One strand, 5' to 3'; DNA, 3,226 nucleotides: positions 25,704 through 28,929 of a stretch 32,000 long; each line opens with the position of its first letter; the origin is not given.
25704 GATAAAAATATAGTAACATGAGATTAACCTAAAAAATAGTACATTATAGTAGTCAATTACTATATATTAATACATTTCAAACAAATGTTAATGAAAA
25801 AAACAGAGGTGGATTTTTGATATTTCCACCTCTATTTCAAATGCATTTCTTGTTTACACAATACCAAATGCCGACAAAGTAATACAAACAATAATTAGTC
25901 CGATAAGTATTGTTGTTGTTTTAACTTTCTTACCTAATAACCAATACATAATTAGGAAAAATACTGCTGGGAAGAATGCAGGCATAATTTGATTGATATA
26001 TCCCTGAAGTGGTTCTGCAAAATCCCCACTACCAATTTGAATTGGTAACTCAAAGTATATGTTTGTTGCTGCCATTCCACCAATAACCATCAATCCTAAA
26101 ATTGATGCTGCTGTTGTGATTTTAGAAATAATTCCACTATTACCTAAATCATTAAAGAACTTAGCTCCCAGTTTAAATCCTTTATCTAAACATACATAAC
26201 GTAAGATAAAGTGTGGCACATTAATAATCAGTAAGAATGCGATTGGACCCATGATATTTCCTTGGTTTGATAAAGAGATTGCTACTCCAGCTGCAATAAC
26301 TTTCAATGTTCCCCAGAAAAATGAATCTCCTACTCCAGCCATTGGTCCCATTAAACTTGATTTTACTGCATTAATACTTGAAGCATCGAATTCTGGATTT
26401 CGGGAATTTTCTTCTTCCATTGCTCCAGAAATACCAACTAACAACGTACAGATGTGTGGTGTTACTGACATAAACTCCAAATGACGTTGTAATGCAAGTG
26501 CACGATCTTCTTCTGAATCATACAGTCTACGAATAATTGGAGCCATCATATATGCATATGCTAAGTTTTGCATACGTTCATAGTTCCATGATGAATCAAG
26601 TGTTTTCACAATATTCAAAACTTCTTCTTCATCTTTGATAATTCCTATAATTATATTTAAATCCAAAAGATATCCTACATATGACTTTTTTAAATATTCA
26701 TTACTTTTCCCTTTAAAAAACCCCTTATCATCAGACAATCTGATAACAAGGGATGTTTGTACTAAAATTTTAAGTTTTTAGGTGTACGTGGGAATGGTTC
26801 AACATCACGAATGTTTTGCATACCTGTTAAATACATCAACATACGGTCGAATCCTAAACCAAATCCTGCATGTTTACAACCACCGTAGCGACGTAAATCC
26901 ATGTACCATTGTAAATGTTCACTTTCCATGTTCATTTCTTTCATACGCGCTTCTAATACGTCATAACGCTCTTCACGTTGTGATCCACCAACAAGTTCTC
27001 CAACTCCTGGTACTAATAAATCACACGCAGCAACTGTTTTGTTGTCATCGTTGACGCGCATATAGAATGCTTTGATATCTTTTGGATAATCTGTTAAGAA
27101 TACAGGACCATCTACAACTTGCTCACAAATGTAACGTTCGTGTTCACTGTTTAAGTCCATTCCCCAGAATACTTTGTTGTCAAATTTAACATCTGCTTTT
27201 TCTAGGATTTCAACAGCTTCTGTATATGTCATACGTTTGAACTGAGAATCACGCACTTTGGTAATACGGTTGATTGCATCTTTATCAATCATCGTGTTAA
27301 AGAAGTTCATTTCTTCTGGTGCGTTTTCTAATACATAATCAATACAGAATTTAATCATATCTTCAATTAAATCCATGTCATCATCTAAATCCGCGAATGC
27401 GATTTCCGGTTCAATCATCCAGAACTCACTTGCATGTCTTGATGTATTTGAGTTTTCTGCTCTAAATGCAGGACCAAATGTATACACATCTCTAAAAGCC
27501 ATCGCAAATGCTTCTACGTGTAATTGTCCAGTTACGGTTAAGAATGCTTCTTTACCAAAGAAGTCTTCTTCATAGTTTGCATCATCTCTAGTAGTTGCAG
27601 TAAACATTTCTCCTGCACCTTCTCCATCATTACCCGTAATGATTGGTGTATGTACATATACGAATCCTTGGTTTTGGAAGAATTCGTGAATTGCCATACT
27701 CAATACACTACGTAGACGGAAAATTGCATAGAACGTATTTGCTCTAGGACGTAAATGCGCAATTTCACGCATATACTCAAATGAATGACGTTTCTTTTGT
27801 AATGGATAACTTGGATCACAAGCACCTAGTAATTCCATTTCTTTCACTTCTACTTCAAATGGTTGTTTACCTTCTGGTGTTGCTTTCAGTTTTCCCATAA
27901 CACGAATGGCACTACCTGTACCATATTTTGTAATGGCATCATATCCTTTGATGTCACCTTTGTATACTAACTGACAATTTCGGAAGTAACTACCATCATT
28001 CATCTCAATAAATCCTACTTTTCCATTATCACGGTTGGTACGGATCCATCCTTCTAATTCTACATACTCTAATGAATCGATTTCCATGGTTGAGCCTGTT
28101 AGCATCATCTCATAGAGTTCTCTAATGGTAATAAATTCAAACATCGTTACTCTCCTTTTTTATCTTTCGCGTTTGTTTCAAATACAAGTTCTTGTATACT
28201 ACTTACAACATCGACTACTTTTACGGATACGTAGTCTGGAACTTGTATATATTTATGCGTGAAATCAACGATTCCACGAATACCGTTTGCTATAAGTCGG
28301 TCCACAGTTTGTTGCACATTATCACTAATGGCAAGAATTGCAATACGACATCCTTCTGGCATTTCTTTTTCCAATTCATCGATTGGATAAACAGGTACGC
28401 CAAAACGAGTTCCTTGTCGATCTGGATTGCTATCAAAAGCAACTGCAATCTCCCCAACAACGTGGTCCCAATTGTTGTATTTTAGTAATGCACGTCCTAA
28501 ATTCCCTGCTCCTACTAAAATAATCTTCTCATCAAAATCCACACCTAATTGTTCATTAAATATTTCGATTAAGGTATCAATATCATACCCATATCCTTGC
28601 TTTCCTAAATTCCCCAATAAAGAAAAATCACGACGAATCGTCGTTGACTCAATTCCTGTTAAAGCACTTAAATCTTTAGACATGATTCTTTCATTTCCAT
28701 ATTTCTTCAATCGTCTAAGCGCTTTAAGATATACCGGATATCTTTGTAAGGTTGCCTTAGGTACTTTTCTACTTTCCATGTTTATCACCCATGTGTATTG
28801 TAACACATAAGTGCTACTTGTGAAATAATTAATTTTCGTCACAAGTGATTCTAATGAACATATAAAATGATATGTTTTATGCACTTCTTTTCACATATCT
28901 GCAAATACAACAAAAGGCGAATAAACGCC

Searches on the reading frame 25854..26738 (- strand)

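Call 59: search_protein_families(library=pfam, proteins=[window:25854-26738:-], max_evalue=0.00001)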
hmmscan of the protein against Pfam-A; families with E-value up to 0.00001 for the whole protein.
window:25854-26738:- (294 aa): 1 family
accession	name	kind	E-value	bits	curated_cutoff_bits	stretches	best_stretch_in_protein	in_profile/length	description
PF03613.19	EIID-AGA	-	3.8e-93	312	25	1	44-293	14-264/265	PTS system mannose/fructose/sorbose family IID component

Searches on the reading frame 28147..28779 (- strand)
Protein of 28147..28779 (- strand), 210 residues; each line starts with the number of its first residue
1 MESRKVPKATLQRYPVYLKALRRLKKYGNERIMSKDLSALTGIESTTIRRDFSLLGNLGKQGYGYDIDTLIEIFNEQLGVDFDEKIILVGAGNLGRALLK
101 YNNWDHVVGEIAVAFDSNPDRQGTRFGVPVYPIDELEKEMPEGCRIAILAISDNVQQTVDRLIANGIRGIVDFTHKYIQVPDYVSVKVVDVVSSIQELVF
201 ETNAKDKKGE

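Call 42: find_related_loci(query=window:28147-28779:-, collection=genome_contigs, flank=10000)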
Query window:28147-28779:- (210 aa) in genome_contigs; peptide patterns used: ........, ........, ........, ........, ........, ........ (x = any residue, [..] = any of these).
253 stretches matched a pattern; 86 encode a relative of the query (tblastn E <= 1e-3); the best 80 are kept; 80 distinct loci.
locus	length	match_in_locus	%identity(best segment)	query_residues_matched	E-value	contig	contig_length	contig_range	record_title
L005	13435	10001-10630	96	1-210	2e-134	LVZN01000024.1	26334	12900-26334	Erysipelotrichaceae bacterium MTC7 Contig_30, whole genome shotgun sequence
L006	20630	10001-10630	82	1-210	8e-117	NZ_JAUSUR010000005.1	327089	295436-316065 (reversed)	Breznakia pachnodae strain DSM 16784 Ga0480556_05, whole genome shotgun sequence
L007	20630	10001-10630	81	1-210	1e-116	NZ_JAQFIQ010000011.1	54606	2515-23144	Breznakia sp. PF5-3 Ga0505214_11, whole genome shotgun sequence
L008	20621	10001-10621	77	1-207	2e-108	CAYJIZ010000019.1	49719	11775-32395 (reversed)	MAG TPA_asm: uncultured Erysipelotrichaceae bacterium isolate ERP123703_co3_161 genome assembly, contig: NODE_674_length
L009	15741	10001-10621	77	1-207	5e-107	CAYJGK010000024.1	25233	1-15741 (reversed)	MAG TPA_asm: uncultured Erysipelotrichaceae bacterium isolate ERP123703_co1_83 genome assembly, contig: NODE_1969_length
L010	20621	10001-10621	75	1-207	2e-105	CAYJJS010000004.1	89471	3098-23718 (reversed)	MAG TPA_asm: uncultured Erysipelotrichaceae bacterium isolate ERP123703_co3_235 genome assembly, contig: NODE_201_length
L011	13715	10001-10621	73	1-207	3e-104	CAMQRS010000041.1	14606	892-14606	MAG TPA_asm: uncultured Erysipelotrichaceae bacterium isolate ERR3139999_bin.4_metaWRAP_v1.3_MAG genome assembly, contig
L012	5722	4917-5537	74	1-207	2e-104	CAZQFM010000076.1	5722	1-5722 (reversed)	MAG TPA_asm: uncultured Erysipelotrichaceae bacterium isolate ERP125879_co2_117 genome assembly, contig: NODE_8451_lengt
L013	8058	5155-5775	74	1-207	5e-104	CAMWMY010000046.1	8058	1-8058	MAG TPA_asm: uncultured Erysipelotrichaceae bacterium isolate SRR14411251_bin.10_metawrap_v1.3_MAG genome assembly, cont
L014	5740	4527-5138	75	1-204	5e-104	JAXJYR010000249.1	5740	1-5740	MAG: Longicatena sp. isolate DOME_MAG_8078 8078_C0705_k141_292778, whole genome shotgun sequence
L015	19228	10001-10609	75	4-206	8e-103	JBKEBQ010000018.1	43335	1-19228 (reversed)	MAG: Breznakia sp. isolate VLC_068 k121_15881100, whole genome shotgun sequence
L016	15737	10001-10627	78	1-209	1e-102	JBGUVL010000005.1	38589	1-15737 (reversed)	MAG: Breznakia sp. isolate fecal_MAG_461 fecal_MAG_461_contig_0005, whole genome shotgun sequence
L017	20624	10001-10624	71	1-208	3e-99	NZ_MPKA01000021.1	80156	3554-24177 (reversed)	Dubosiella newyorkensis strain NYU-BL-A4 NODE_6_length_80156_cov_177.04_ID_11, whole genome shotgun sequence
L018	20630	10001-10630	71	1-210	2e-99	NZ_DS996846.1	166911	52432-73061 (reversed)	Holdemanella biformis DSM 3989 Scfld10, whole genome shotgun sequence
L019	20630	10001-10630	71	1-210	2e-99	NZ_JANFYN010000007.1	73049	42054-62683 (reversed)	Holdemanella sp. MSK.7.32 KGGEEPME_7, whole genome shotgun sequence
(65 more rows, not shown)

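Call 60: search_protein_families(library=padloc, proteins=[L005:8730-9179:+, L005:9335-9871:+], max_evalue=0.001)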
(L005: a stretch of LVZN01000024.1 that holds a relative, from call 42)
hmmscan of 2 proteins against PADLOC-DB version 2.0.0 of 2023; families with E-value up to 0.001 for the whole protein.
L005:8730-9179:+ (149 aa): 0 families

L005:9335-9871:+ (178 aa): 1 family
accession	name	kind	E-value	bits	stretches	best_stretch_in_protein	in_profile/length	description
PDLC01031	Csx1/Csm6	-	0.00072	17.1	1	87-163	281-354/357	CARF+HEPN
